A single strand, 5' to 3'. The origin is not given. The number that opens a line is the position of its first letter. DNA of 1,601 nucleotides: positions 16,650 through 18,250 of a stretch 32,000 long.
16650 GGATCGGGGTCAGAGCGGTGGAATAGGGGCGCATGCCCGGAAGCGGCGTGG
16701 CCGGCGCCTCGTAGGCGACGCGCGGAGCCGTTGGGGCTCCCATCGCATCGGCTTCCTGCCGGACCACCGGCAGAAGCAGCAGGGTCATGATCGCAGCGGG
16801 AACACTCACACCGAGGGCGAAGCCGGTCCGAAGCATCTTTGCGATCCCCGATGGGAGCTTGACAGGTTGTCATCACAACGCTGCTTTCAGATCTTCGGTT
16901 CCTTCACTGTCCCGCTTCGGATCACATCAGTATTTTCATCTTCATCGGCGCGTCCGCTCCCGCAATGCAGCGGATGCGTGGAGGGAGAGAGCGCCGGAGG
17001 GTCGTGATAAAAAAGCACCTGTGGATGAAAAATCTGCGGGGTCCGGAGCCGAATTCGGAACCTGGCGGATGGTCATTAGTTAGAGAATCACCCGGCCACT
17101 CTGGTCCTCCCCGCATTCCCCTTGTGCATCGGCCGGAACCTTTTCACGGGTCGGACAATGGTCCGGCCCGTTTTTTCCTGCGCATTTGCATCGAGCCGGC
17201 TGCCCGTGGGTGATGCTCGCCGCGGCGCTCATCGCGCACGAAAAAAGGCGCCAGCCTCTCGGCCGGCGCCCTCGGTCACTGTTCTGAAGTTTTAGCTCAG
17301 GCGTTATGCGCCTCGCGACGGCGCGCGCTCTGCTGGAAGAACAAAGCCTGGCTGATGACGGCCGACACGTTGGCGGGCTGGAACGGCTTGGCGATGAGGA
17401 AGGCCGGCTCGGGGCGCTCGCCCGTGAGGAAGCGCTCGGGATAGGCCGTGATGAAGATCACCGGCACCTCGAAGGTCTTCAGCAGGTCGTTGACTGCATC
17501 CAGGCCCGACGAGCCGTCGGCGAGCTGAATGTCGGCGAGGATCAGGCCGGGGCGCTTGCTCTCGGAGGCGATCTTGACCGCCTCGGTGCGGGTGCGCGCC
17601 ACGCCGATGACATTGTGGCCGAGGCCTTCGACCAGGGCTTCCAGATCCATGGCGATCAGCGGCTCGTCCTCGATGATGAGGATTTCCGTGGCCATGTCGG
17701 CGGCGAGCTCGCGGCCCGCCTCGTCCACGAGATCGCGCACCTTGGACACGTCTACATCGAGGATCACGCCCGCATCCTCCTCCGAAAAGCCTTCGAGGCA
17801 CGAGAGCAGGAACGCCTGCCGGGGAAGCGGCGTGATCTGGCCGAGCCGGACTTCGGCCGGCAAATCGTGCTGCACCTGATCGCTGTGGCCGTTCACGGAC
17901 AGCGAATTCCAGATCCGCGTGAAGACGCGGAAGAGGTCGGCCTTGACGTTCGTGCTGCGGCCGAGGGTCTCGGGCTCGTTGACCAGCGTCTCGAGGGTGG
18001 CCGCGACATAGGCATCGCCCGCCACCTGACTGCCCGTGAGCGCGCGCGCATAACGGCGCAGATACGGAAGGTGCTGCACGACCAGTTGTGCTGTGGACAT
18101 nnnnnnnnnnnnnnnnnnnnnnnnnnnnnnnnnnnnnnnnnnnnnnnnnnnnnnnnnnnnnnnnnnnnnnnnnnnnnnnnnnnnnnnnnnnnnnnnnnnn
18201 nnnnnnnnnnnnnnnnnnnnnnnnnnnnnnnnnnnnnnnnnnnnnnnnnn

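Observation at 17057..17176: Candidate EcfG-dependent small RNA with C-rich seed motifs next to phyR (GsrN-like)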

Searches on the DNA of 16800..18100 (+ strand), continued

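Call 40: search_with_rna_model(model_id=R1, sources=[window, L001, L002, L003, L004, L005, L006, L007, L008, L009, L010, L011, L012, L013, L014, L015, L016, L017, L018, L019, L020, L021, L022, L023, L024, L025, L026, L027, L028, L029, L030, L031, L032, L033, L034, L035, L036, L037, L038, L039, L040, L041, L042, L043, L044, L045, L046, L047, L048, L049, L050, L051, L052, L053, L054, L055, L056, L057, L058, L059, L060, L061], max_evalue=0.006, make_alignment=true)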
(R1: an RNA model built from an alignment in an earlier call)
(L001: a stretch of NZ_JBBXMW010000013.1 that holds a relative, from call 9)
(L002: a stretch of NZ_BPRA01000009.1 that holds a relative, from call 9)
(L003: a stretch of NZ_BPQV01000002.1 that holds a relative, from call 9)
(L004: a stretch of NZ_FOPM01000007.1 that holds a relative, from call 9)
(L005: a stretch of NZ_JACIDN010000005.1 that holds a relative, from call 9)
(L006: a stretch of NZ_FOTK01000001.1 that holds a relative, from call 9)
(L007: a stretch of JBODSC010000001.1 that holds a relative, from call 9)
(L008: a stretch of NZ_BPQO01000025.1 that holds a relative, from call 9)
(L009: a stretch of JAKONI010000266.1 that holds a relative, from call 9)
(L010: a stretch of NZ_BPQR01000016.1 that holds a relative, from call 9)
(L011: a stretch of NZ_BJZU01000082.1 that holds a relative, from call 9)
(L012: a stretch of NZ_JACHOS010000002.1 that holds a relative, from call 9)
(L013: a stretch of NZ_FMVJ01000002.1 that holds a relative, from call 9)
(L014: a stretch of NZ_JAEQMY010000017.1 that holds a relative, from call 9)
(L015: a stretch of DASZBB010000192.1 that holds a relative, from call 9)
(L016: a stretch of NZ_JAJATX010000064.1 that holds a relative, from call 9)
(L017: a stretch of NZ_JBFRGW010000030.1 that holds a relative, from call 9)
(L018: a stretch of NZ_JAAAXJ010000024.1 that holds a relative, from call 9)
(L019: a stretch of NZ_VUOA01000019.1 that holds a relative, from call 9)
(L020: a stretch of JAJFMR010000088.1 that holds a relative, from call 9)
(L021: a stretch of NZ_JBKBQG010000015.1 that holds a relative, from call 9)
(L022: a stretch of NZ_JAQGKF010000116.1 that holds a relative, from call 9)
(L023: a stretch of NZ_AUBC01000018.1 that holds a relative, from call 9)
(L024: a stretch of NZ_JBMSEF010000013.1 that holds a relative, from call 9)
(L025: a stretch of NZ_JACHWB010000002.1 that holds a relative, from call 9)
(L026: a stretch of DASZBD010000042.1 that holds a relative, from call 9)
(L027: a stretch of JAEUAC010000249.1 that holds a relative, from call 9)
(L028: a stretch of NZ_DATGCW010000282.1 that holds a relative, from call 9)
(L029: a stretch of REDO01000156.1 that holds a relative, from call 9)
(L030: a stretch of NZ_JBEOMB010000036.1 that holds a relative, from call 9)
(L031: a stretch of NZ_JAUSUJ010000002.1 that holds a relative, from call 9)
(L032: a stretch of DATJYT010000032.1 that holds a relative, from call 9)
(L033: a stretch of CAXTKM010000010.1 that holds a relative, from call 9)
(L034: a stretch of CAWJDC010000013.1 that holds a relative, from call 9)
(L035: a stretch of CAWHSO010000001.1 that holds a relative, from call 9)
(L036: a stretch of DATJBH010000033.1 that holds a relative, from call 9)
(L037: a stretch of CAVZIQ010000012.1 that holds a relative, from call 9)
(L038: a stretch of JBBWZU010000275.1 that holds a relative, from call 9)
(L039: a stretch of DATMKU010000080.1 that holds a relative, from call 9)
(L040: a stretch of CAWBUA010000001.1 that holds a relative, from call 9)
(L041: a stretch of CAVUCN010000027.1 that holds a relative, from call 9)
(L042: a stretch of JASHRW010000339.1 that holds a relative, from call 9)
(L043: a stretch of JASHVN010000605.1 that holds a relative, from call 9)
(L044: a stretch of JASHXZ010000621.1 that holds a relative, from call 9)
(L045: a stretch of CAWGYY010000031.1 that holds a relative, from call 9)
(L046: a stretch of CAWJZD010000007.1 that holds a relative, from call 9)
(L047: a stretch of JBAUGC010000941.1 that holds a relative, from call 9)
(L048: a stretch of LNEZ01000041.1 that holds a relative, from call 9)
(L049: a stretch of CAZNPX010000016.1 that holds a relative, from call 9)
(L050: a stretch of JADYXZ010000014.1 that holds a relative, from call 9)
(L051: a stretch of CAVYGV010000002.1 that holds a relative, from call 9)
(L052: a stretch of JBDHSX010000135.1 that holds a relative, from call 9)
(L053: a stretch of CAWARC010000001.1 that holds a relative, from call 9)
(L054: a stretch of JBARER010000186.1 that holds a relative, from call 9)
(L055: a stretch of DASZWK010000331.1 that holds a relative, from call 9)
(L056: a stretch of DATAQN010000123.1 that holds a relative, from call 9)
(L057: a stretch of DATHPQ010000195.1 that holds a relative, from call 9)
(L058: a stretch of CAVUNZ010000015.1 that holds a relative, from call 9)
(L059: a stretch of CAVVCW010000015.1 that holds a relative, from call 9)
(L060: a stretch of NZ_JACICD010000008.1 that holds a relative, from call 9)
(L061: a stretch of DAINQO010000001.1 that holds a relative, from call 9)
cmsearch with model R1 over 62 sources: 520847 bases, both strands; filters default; matches with E-value up to 0.006: 48.
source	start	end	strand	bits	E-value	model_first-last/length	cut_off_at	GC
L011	4923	5016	-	105.4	1.5e-22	1-94/94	no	0.63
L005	4900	4994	-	104.9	1.9e-22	1-94/94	no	0.63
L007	4911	5006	-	104.9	1.9e-22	1-94/94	no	0.64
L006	4914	5009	-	104.2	2.9e-22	1-94/94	no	0.62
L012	5108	5202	-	103.3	4.5e-22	1-94/94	no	0.64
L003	4881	4976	-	101.8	1.1e-21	1-94/94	no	0.61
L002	4912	5007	-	101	1.6e-21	1-94/94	no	0.62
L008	4943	5038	-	100.5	2.1e-21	1-94/94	no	0.66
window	17082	17177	+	98.6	6.2e-21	1-94/94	no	0.6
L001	5028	5123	-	98.5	6.6e-21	1-94/94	no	0.62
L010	4886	4982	-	97.9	8.9e-21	1-94/94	no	0.66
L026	4877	4967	-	94.5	5.8e-20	1-94/94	no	0.59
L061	4878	4970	-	92.6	1.7e-19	1-94/94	no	0.62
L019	5139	5227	-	88.5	1.5e-18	1-94/94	no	0.63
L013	4886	4972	-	88.3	1.7e-18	1-94/94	no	0.57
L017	4888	4973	-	86.2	5.4e-18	1-94/94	no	0.58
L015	1759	1844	-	86.1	5.7e-18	1-94/94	no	0.58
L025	4889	4974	-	85.8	6.8e-18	1-94/94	no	0.59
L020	4889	4974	-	85.6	7.7e-18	1-94/94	no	0.58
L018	4889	4974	-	85.4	8.2e-18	1-94/94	no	0.59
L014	4888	4973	-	85.1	1e-17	1-94/94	no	0.59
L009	2610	2708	-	83.5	2.4e-17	1-94/94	no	0.66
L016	4887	4972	-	83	3.1e-17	1-94/94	no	0.59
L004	4877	4975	-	82.6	4e-17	1-94/94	no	0.65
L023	4969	5060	-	73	7.6e-15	1-94/94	no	0.63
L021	4895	4987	-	69.2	6.2e-14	1-94/94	no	0.6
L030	5242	5329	-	39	9.1e-07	1-94/94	no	0.66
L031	5116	5203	-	38.2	1.5e-06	1-94/94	no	0.67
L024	4891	4969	-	36.8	3e-06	1-94/94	no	0.62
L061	7030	7109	-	34.3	1.2e-05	1-94/94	no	0.71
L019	1939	2016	+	32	4.3e-05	1-94/94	no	0.65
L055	5945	6034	-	31.6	5.3e-05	1-94/94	no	0.64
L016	6818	6895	-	31.3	6.2e-05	1-94/94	no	0.6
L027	2626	2707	-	31.3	6.3e-05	1-94/94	no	0.61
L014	6865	6940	-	30.8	8.4e-05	1-94/94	no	0.54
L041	4925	5015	-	30.1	0.00012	1-94/94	no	0.69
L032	4976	5064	-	29.7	0.00015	1-94/94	no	0.65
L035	4924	5014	-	26.6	0.00083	1-94/94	no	0.69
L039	1809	1899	-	26.6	0.00083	1-94/94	no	0.69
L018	6793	6867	-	26.4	0.00091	1-94/94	no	0.6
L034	4999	5086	-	25.3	0.0016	1-94/94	no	0.65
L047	4914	5007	-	24.7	0.0023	1-94/94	no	0.66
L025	6833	6907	-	24.5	0.0026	1-94/94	no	0.56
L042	2775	2864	-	23.9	0.0036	1-94/94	no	0.72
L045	4947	5042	-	23.8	0.0038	1-94/94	no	0.66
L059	4969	5057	-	23.7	0.0041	1-94/94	no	0.71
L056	4000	4088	-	23.5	0.0045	1-94/94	no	0.69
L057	4961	5050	-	23.1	0.0056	1-94/94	no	0.7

Alignment A3: 48 matches aligned to the model, 132 columns, each read 5' to 3' on its own strand. Consensus structure (alignment columns), stored with it:
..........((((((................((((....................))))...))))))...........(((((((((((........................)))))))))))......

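Call 57: search_rna_families(sources=[L012, L013, L019, L024, L030, L041, L048, L050, L055, L059, L061, L075], threshold=gathering)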
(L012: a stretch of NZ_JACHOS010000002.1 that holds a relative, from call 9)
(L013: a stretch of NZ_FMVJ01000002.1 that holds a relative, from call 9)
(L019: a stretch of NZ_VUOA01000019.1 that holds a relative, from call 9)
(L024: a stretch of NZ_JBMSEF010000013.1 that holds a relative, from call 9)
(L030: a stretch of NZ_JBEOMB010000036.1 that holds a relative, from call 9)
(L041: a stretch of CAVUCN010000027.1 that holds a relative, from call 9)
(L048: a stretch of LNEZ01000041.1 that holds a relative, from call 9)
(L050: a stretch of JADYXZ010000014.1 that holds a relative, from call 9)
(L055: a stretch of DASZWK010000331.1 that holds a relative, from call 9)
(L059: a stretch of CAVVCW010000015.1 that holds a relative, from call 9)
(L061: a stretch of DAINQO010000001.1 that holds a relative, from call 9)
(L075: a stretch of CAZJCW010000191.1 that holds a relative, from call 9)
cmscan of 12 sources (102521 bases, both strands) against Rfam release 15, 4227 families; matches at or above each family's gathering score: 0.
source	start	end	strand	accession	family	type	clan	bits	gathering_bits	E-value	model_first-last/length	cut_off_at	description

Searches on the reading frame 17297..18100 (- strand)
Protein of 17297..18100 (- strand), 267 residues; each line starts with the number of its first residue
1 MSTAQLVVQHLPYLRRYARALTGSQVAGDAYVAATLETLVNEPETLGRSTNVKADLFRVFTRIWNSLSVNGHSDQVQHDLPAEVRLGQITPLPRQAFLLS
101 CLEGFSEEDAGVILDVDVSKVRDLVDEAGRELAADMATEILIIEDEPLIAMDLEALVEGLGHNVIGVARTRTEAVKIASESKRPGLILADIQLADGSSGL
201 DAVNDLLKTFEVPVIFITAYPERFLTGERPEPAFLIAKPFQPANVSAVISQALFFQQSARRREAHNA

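Call 9: find_related_loci(query=window:17300-18100:-, collection=genome_contigs, flank=4000)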
Query window:17300-18100:- (267 aa) in genome_contigs; peptide patterns used: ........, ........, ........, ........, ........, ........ (x = any residue, [..] = any of these).
600 stretches matched a pattern (row limit reached: there are more); 533 encode a relative of the query (tblastn E <= 1e-3); the best 80 are kept; 80 distinct loci.
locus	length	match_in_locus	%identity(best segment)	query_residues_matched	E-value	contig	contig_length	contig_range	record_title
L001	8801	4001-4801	98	1-267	3e-175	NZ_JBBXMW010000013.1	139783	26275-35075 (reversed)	Methylorubrum subtropicum strain SB2 NODE_13_length_139783_cov_40.731104, whole genome shotgun sequence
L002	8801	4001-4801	95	1-267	2e-170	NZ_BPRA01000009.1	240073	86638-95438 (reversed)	Methylobacterium thuringiense strain DSM 23674 entry9, whole genome shotgun sequence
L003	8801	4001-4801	95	1-267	7e-170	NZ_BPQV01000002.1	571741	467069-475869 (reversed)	Methylobacterium organophilum strain NBRC 15689 entry2, whole genome shotgun sequence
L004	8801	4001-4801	95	1-267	2e-169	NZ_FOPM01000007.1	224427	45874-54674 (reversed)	Methylobacterium gossipiicola strain Gh-105, whole genome shotgun sequence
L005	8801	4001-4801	94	1-267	2e-169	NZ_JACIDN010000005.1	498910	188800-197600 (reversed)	Methylobacterium brachythecii strain DSM 24105 Ga0373233_05, whole genome shotgun sequence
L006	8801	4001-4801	94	1-267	9e-169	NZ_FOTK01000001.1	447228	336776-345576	Methylobacterium pseudosasicola strain BL36, whole genome shotgun sequence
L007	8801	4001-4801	94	1-267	3e-168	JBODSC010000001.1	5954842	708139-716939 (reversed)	Methylobacterium sp. P31 contig01, whole genome shotgun sequence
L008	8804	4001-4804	94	1-267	2e-167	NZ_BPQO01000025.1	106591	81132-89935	Methylobacterium hispanicum strain DSM 16372 entry25, whole genome shotgun sequence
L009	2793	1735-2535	93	1-267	7e-175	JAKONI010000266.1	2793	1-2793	MAG: Beijerinckiaceae bacterium isolate M52 k127_24613176_M_bin.52, whole genome shotgun sequence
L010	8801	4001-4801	93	1-266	1e-164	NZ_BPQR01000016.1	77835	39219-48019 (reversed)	Methylobacterium jeotgali strain LMG 23639 entry16, whole genome shotgun sequence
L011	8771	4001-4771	95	1-258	9e-163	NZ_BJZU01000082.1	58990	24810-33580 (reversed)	Methylobacterium oxalidis strain NBRC 107715 sequence082, whole genome shotgun sequence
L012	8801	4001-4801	99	1-267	5e-177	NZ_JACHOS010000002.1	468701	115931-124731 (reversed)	Methylorubrum rhodesianum strain DSM 5687 Ga0373205_02, whole genome shotgun sequence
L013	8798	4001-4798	89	1-267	1e-156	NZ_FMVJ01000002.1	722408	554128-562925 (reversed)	Microvirga guangxiensis strain CGMCC 1.7666, whole genome shotgun sequence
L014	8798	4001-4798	89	1-267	5e-156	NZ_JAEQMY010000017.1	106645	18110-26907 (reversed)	Microvirga aerilata strain 5420S-16 NODE_17_length_106645_cov_38.253050, whole genome shotgun sequence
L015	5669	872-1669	89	1-267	1e-156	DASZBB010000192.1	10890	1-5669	MAG TPA_asm: Microvirga sp. isolate SMAG_U6403 k141_22977, whole genome shotgun sequence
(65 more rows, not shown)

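Call 35: find_encoding_contigs(protein=window:17297-18100:-, flank=1500, max_places=10)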
Protein window:17297-18100:- (267 aa): 24 contigs read that carry it; 10 places shown.
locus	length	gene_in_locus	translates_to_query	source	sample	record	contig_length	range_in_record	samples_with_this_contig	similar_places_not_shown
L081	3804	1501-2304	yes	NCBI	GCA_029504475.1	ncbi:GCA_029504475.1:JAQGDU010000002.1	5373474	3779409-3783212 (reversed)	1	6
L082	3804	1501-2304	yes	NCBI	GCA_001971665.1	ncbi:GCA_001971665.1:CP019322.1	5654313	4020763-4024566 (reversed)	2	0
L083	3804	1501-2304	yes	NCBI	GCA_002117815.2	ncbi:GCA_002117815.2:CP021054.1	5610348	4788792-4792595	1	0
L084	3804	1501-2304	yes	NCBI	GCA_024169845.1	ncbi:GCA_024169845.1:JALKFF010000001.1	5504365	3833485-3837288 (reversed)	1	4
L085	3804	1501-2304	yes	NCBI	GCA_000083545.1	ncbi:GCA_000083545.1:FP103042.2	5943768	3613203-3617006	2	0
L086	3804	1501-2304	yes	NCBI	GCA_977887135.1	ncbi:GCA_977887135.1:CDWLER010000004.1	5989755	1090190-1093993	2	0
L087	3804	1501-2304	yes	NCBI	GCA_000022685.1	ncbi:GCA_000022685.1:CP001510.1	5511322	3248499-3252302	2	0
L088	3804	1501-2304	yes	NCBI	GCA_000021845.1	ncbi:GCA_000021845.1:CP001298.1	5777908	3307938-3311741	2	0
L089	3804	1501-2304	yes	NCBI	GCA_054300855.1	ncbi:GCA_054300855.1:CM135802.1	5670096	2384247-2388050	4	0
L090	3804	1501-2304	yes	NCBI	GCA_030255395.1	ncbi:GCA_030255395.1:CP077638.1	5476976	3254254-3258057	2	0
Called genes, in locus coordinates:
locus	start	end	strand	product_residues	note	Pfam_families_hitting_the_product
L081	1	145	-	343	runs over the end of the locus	PF11064:DUF2865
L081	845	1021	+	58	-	PF07043:DUF1328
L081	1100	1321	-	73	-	PF18557:NepR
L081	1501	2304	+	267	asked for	PF22029:PhyR_sigma2, PF08281:Sigma70_r4_2 (faint), PF22233:PhyR_sigma-like, PF00072:Response_reg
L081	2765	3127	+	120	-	-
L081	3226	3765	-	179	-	-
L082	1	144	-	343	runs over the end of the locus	PF11064:DUF2865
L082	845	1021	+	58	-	PF07043:DUF1328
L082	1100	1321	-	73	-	PF18557:NepR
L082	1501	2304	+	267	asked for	PF22029:PhyR_sigma2, PF08281:Sigma70_r4_2 (faint), PF22233:PhyR_sigma-like, PF00072:Response_reg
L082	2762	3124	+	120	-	-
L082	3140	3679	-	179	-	-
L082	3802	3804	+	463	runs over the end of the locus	PF00202:Aminotran_3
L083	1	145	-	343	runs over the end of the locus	PF11064:DUF2865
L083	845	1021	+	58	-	PF07043:DUF1328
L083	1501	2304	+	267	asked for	PF22029:PhyR_sigma2, PF08281:Sigma70_r4_2 (faint), PF22233:PhyR_sigma-like, PF00072:Response_reg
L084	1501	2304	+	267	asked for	PF22029:PhyR_sigma2, PF08281:Sigma70_r4_2 (faint), PF22233:PhyR_sigma-like, PF00072:Response_reg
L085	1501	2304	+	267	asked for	PF22029:PhyR_sigma2, PF08281:Sigma70_r4_2 (faint), PF22233:PhyR_sigma-like, PF00072:Response_reg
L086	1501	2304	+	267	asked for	PF22029:PhyR_sigma2, PF08281:Sigma70_r4_2 (faint), PF22233:PhyR_sigma-like, PF00072:Response_reg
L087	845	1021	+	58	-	PF07043:DUF1328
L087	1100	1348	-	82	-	PF18557:NepR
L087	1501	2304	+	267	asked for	PF22029:PhyR_sigma2, PF08281:Sigma70_r4_2 (faint), PF22233:PhyR_sigma-like, PF00072:Response_reg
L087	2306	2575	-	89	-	-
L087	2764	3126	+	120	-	-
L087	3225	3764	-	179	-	-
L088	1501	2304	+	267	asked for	PF22029:PhyR_sigma2, PF08281:Sigma70_r4_2 (faint), PF22233:PhyR_sigma-like, PF00072:Response_reg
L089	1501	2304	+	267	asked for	PF22029:PhyR_sigma2, PF08281:Sigma70_r4_2 (faint), PF22233:PhyR_sigma-like, PF00072:Response_reg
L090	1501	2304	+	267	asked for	PF22029:PhyR_sigma2, PF08281:Sigma70_r4_2 (faint), PF22233:PhyR_sigma-like, PF00072:Response_reg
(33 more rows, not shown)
